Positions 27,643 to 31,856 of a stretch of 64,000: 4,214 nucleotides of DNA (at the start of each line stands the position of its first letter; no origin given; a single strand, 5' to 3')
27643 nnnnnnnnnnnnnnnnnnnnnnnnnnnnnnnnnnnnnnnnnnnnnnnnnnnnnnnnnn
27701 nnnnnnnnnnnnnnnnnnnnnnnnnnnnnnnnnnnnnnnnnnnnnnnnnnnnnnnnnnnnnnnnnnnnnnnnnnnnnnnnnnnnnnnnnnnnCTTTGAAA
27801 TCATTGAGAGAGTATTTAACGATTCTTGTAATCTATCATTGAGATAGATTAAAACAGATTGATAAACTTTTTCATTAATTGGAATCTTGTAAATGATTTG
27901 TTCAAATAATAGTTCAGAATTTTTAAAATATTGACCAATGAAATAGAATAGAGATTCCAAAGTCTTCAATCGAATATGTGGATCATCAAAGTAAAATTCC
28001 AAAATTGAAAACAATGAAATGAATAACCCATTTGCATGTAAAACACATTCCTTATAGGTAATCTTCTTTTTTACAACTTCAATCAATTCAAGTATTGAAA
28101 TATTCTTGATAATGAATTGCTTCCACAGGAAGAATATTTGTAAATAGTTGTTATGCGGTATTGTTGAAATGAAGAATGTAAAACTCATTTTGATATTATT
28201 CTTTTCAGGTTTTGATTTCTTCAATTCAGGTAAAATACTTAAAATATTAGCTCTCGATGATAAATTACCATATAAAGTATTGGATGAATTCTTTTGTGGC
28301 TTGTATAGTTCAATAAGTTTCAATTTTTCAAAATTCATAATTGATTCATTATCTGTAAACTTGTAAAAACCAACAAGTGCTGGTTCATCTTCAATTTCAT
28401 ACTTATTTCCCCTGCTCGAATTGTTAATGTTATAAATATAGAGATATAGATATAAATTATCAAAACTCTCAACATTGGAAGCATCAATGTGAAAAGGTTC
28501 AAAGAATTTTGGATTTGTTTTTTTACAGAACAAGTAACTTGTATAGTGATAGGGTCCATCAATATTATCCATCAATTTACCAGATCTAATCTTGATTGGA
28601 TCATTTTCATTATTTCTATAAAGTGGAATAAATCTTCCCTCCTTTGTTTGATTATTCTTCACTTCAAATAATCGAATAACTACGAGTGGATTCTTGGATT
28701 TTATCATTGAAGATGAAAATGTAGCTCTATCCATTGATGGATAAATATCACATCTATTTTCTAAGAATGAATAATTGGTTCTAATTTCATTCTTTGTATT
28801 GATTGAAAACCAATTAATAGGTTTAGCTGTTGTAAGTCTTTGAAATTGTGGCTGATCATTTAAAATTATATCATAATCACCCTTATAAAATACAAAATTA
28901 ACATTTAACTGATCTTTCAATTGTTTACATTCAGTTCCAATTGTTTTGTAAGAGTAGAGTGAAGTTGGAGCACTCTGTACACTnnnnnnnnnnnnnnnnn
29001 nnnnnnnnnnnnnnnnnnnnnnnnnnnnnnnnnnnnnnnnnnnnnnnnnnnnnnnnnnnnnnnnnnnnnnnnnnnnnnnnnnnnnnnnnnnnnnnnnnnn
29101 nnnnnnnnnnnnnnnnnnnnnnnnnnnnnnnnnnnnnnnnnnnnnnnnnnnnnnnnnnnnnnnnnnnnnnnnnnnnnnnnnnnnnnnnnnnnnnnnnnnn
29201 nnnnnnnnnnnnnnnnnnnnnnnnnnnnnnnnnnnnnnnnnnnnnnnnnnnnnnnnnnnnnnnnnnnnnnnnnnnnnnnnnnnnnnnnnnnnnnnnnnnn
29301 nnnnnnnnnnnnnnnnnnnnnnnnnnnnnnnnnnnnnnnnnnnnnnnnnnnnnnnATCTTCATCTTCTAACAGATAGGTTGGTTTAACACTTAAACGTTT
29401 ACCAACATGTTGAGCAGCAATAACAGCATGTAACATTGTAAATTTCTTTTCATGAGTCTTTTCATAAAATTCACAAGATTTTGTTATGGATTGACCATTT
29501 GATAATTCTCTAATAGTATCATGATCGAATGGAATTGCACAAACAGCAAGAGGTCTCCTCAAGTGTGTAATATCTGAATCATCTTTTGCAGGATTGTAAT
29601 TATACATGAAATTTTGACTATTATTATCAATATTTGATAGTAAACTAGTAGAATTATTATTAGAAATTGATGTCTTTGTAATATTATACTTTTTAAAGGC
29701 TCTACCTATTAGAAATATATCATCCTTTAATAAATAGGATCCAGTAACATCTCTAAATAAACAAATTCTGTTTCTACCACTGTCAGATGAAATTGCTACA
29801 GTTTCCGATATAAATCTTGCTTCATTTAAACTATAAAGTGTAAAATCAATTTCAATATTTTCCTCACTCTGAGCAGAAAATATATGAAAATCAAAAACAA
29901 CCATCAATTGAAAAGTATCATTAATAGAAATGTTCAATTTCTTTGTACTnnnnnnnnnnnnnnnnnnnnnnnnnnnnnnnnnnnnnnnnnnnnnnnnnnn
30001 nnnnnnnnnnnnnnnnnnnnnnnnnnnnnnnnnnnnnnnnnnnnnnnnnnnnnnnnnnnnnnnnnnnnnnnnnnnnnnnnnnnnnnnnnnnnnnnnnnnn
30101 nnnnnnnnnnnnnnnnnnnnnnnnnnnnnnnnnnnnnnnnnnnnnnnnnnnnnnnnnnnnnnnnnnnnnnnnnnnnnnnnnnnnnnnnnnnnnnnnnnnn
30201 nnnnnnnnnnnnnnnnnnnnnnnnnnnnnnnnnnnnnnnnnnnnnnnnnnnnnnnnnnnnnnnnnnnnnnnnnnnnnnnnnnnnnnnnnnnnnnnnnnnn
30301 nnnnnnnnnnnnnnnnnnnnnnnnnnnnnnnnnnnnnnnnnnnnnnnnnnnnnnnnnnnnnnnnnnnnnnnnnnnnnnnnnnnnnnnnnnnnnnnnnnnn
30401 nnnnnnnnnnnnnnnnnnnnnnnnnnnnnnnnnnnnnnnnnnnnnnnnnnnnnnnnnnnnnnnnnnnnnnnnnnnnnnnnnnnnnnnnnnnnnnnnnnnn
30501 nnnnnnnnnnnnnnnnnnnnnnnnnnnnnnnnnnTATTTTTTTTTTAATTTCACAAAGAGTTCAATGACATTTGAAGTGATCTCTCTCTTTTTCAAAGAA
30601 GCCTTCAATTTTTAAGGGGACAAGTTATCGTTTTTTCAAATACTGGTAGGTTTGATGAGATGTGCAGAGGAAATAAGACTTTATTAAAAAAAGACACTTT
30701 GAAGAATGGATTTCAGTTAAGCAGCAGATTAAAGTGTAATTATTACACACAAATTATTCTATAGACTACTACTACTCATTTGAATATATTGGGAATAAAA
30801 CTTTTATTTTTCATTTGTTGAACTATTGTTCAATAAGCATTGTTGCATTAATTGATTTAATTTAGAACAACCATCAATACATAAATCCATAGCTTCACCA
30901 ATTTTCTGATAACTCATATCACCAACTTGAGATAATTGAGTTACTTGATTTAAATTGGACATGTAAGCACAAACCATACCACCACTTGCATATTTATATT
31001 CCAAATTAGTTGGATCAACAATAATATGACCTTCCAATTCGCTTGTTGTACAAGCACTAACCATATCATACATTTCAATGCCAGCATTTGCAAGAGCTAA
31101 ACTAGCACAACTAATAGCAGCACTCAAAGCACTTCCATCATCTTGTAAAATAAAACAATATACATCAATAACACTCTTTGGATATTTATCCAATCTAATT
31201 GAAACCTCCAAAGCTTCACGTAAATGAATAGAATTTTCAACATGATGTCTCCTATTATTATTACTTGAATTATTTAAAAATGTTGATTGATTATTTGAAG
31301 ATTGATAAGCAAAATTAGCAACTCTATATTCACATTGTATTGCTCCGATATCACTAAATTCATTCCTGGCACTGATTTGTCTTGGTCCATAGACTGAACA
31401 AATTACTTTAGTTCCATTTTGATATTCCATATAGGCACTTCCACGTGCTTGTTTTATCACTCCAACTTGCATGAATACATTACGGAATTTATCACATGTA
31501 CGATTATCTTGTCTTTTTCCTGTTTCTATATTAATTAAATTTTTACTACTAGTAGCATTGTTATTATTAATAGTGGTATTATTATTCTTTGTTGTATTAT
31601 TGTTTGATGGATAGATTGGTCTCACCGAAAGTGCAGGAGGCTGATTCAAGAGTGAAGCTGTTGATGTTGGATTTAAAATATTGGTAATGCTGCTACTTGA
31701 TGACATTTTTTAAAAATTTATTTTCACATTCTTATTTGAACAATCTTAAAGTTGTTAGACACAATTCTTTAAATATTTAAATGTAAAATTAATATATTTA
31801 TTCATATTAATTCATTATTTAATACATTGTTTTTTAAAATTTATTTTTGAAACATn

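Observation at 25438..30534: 1698-aa single-exon protein: C-terminal Ser/Thr kinase fused to a huge helical and low-complexity body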

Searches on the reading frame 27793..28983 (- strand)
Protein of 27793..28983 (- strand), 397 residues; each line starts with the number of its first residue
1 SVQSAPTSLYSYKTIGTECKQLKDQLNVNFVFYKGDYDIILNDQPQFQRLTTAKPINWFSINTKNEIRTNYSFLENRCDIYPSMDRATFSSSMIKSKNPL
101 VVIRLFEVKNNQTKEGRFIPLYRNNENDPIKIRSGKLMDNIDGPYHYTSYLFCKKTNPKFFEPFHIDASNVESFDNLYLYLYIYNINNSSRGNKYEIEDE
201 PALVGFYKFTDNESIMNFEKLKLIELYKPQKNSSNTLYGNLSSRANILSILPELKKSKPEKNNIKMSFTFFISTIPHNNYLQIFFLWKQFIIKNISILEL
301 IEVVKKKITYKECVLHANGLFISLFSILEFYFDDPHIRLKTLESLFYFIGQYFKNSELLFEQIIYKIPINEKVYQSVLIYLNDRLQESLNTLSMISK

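Call 30: search_solved_structures(query=A1, max_evalue=10, show_alignments=3)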
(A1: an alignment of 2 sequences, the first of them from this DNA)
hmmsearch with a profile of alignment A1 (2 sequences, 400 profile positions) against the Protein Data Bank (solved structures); distinct sequences matched with E-value up to 10: 2.
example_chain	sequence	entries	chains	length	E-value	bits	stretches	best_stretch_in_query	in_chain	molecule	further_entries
7nwg_a2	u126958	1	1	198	0.54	12.6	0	21-53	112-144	ribosomal protein eS25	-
5a35_A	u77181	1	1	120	0.74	12.2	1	194-267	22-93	GLYCINE CLEAVAGE SYSTEM H PROTEIN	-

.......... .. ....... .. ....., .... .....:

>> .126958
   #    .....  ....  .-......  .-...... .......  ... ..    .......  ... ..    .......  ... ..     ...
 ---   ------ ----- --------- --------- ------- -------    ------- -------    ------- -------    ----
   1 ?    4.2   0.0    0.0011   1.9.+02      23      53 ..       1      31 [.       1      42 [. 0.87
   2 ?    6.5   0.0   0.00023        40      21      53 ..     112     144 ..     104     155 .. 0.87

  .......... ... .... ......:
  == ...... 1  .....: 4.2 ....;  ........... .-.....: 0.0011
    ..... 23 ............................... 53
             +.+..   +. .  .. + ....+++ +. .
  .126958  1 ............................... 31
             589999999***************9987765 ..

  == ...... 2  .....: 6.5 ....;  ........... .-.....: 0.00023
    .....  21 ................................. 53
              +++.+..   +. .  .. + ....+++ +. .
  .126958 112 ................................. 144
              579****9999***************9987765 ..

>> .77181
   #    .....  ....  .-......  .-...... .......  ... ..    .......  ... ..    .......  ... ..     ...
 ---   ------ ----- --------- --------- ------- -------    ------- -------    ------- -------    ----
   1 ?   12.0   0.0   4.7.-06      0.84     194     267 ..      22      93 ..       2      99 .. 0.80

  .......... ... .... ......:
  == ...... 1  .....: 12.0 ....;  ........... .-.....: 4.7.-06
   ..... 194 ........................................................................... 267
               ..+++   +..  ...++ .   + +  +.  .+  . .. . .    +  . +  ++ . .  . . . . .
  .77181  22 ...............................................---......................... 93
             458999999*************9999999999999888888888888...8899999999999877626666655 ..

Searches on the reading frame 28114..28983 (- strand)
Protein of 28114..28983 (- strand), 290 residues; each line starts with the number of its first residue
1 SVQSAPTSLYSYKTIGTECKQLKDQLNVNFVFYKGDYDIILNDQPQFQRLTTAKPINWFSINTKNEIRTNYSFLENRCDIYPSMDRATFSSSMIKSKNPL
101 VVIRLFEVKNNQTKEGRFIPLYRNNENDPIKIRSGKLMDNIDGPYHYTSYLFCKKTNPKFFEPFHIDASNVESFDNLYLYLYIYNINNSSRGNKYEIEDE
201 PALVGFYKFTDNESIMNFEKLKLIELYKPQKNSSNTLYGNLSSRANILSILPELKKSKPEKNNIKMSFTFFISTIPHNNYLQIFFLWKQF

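Call 12: search_protein_families(library=pfam, proteins=[window:28114-28983:-], max_evalue=10)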
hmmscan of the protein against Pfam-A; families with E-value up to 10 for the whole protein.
seq(290 aa): 0 families

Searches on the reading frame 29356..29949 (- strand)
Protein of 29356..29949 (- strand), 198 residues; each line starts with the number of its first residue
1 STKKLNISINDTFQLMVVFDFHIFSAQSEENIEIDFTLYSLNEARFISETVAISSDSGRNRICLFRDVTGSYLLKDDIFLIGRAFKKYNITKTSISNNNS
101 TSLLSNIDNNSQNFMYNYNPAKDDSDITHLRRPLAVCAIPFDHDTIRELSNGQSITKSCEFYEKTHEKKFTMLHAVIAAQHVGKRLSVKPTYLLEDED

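Call 12: search_protein_families(library=pfam, proteins=[window:29356-29934:-], max_evalue=10)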
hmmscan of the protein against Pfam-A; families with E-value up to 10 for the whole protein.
seq(193 aa): 2 families
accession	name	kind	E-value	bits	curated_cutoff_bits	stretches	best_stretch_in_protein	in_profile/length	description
PF06905.18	FAIM1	-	0.063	13.4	22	1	132-180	104-154/172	Fas apoptotic inhibitory molecule (FAIM1)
PF13088.12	BNR_2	-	0.14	11.9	31.4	1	52-133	171-240/277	BNR repeat-like domain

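Call 41: find_homologous_proteins(query=window:29356-29949:-, max_evalue=0.01)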
Query seq(198 aa): 90 candidates shared short words with the query, none scored E <= 0.01.

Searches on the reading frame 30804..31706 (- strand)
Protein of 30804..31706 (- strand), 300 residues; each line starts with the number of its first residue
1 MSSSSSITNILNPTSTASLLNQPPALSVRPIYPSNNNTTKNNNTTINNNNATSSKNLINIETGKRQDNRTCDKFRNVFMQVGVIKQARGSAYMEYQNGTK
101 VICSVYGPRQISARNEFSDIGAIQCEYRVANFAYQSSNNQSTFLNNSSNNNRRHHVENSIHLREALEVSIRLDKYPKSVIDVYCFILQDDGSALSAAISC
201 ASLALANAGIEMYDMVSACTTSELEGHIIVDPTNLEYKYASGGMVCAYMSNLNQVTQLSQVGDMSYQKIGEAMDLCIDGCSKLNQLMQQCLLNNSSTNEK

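Call 45: search_protein_families(library=pfam, proteins=[window:30804-31706:-], max_evalue=0.001)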
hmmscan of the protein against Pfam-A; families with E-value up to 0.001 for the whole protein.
window:30804-31706:- (300 aa): 2 families
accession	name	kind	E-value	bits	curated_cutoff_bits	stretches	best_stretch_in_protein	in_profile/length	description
PF01138.27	RNase_PH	-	2.7e-31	109.1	25.5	1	74-211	2-130/130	3' exoribonuclease family, domain 1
PF03725.20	RNase_PH_C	-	3.4e-07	30.5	20.8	1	214-275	1-63/67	3' exoribonuclease family, domain 2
